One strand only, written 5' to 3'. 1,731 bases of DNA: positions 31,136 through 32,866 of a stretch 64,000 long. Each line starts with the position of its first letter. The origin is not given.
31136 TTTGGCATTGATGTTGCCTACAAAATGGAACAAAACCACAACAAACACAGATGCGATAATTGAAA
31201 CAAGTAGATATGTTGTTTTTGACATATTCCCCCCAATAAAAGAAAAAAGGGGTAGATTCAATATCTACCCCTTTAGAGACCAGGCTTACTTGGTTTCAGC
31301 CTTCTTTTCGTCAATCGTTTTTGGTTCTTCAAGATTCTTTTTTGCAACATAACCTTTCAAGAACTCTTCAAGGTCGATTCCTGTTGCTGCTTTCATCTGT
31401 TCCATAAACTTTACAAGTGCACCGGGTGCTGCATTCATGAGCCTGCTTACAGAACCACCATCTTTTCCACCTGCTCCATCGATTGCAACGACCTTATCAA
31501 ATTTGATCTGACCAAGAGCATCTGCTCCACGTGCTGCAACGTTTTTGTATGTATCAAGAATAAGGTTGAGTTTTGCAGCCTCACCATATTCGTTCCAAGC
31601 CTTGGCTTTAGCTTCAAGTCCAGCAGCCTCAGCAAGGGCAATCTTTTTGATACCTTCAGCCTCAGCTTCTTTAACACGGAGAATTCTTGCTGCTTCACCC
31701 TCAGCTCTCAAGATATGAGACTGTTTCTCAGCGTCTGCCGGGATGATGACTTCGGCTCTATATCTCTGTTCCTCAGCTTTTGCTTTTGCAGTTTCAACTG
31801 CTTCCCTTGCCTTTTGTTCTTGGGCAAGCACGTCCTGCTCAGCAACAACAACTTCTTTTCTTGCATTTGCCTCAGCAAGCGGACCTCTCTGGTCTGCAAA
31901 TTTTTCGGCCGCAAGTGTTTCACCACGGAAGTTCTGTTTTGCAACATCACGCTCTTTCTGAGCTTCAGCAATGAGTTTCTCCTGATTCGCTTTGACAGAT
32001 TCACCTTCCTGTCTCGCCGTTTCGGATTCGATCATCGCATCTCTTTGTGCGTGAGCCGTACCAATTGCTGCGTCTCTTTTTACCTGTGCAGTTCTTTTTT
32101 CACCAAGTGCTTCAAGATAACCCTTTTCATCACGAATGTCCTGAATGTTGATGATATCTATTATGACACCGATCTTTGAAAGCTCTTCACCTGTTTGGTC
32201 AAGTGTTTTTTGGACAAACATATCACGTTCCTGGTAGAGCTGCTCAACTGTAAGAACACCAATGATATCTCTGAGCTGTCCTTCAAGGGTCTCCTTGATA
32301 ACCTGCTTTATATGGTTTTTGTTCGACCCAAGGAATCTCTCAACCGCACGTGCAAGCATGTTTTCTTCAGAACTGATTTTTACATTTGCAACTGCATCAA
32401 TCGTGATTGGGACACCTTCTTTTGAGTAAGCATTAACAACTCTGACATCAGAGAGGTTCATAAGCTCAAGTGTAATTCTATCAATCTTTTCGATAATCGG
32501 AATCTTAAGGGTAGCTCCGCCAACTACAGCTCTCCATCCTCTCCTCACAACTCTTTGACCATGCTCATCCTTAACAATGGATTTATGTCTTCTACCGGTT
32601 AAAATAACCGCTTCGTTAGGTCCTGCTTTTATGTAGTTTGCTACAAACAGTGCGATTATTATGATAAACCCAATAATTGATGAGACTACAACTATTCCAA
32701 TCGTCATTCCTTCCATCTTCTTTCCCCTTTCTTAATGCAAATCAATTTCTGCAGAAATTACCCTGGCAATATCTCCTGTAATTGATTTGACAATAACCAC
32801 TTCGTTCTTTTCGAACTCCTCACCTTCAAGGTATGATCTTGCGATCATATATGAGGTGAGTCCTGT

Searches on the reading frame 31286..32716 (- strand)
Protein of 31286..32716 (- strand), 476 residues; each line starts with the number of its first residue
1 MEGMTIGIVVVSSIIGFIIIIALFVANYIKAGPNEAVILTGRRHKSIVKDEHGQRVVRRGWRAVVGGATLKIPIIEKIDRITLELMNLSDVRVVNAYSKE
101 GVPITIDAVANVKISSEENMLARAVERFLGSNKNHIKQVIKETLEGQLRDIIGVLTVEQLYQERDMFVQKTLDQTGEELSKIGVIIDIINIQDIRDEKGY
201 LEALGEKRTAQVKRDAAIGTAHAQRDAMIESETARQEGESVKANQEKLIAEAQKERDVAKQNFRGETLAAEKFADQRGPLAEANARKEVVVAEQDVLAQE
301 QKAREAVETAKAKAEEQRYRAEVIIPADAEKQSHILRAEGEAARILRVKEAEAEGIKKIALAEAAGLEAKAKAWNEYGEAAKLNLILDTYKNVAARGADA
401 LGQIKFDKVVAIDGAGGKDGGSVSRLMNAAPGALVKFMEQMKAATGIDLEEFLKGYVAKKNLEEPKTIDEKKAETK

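Call 53: search_protein_families(library=pfam, proteins=[window:31286-32716:-], max_evalue=0.001)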
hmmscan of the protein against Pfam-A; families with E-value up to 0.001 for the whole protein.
window:31286-32716:- (476 aa): 1 family
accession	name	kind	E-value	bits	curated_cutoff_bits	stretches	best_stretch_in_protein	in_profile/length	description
PF01145.31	Band_7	-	1.7e-23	84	23.6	1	32-224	4-175/176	SPFH domain / Band 7 family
